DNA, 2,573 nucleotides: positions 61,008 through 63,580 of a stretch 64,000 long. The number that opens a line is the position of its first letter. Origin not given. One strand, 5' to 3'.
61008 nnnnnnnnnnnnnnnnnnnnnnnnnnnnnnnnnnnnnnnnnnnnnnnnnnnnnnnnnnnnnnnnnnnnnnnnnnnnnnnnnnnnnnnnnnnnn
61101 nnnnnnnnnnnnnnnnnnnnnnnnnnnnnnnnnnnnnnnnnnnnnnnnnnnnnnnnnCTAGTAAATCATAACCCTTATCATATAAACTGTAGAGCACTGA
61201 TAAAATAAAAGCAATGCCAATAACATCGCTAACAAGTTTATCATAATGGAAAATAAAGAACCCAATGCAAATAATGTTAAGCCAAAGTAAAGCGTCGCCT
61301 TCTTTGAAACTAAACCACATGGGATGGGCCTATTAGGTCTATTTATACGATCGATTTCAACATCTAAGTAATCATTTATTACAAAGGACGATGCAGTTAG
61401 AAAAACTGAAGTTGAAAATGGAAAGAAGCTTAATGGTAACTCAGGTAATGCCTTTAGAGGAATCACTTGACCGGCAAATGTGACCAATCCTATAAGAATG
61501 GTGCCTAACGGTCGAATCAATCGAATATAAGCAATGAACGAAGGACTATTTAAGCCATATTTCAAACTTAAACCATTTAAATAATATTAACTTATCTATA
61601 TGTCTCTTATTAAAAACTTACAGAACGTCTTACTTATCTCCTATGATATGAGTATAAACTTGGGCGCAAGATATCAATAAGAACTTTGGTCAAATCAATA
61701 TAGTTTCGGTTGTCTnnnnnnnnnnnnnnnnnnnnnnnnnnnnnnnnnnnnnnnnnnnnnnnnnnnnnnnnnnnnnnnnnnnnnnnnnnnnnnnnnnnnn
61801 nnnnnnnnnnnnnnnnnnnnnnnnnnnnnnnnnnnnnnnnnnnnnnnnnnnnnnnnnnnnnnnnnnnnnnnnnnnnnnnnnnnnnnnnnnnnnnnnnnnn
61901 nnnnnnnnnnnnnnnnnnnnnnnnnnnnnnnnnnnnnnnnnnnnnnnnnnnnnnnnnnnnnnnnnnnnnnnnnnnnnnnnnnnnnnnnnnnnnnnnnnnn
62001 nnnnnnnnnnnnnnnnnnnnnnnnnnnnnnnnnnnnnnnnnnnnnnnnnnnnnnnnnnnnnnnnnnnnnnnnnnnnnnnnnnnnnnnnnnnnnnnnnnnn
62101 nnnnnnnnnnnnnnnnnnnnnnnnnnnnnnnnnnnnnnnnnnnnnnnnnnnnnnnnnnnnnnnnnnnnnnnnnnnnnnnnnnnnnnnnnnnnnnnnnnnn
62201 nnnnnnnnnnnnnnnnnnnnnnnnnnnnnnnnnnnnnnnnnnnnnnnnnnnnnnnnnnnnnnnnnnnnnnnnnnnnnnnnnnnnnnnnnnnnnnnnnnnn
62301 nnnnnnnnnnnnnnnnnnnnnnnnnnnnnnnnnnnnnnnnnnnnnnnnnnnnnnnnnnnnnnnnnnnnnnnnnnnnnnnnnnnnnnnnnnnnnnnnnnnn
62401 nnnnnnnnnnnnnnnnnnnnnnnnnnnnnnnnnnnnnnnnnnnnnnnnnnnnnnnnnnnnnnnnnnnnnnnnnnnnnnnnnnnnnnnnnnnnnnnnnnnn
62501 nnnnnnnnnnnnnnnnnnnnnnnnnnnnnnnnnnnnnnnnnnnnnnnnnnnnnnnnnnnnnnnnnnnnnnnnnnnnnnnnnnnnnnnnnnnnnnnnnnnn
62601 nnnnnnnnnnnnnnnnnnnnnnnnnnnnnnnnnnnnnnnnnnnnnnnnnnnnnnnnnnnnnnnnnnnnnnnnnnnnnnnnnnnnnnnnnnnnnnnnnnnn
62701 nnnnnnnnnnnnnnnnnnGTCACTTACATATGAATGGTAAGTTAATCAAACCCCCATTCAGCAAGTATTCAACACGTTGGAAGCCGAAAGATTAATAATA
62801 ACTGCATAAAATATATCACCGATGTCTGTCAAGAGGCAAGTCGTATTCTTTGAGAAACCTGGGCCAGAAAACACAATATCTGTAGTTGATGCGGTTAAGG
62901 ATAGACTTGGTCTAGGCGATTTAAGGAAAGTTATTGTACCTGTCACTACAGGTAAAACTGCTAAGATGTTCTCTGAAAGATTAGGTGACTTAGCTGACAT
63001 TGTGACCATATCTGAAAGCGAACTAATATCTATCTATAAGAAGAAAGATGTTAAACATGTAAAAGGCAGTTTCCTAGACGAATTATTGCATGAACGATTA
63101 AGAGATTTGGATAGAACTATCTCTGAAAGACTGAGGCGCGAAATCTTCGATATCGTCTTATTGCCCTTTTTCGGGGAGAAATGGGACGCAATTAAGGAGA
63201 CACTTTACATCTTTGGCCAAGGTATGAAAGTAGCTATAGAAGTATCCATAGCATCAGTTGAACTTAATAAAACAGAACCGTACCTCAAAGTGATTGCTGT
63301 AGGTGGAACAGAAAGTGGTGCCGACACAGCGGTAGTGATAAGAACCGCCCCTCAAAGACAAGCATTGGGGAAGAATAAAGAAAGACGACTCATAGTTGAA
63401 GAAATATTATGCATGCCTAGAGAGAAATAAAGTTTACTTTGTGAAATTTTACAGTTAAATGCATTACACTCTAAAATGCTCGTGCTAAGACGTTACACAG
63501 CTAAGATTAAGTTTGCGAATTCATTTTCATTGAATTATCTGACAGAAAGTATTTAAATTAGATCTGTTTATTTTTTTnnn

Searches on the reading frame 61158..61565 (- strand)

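Call 9: search_protein_families(library=pfam, proteins=[window:61158-61565:-], max_evalue=0.01)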
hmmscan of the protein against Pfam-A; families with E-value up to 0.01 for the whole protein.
window:61158-61565:- (135 aa): 1 family
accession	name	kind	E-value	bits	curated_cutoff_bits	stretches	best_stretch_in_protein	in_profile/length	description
PF01040.23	UbiA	-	1.5e-17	64.2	34.2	1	29-128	5-105/250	UbiA prenyltransferase family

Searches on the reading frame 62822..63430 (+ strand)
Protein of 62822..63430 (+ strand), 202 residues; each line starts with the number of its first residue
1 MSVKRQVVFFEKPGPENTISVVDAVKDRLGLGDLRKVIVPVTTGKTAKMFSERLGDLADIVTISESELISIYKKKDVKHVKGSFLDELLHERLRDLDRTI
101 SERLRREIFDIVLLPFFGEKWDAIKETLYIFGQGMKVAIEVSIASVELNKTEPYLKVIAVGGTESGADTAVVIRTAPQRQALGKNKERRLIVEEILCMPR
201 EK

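Call 9: search_protein_families(library=pfam, proteins=[window:62822-63430:+], max_evalue=0.01)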
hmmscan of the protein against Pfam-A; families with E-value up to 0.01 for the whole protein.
window:62822-63430:+ (202 aa): 0 families

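Call 14: search_protein_families(library=pfam, proteins=[window:62822-63427:+], max_evalue=10)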
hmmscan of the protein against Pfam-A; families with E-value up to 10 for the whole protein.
window:62822-63427:+ (202 aa): 1 family
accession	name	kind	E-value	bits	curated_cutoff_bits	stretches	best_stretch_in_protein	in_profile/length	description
PF02887.21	PK_C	-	0.14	12.7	28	1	33-97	15-51/114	Pyruvate kinase, alpha/beta domain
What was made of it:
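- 62822..63430 (+): Neighbour, not part of the system: 202-aa AF0103/MTH1675-family protein (the 'PK_C-like' gene). Pfam PK_C only at E=0.14 (call 14).
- Checked: The 202-aa protein hits PK_C only at E=0.14 (call 14).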

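Call 53: search_solved_structures(query=window:62822-63427:+, max_evalue=1)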
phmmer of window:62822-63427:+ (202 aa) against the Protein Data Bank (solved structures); distinct sequences matched with E-value up to 1: 5.
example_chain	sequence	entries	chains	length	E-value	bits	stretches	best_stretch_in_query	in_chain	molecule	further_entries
1vp8_A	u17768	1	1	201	3.8e-13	53.2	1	4-202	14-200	hypothetical protein AF0103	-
1t57_A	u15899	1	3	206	1.9e-12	50.8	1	4-200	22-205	Conserved Protein MTH1675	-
7e59_G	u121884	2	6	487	0.19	15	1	43-136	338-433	Guanylate-binding protein 5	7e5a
9ksn_A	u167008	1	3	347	0.37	14.1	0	10-79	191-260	Meso-diaminopimelate D-dehydrogenase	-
3fyq_A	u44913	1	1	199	0.6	13.4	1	3-91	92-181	CG6831-PA (Talin)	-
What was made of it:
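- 62822..63430 (+): PDB 1vp8 at 3.8e-13 and 1t57 at 1.9e-12 (call 53).
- Checked: It is, however, homologous to AF0103/MTH1675 (1vp8, 1t57; 4e-13) (call 53).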

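Call 54: search_protein_families(library=ncbifam, proteins=[window:62822-63427:+], max_evalue=1)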
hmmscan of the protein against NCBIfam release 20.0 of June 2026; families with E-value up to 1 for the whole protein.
window:62822-63427:+ (202 aa): 0 families
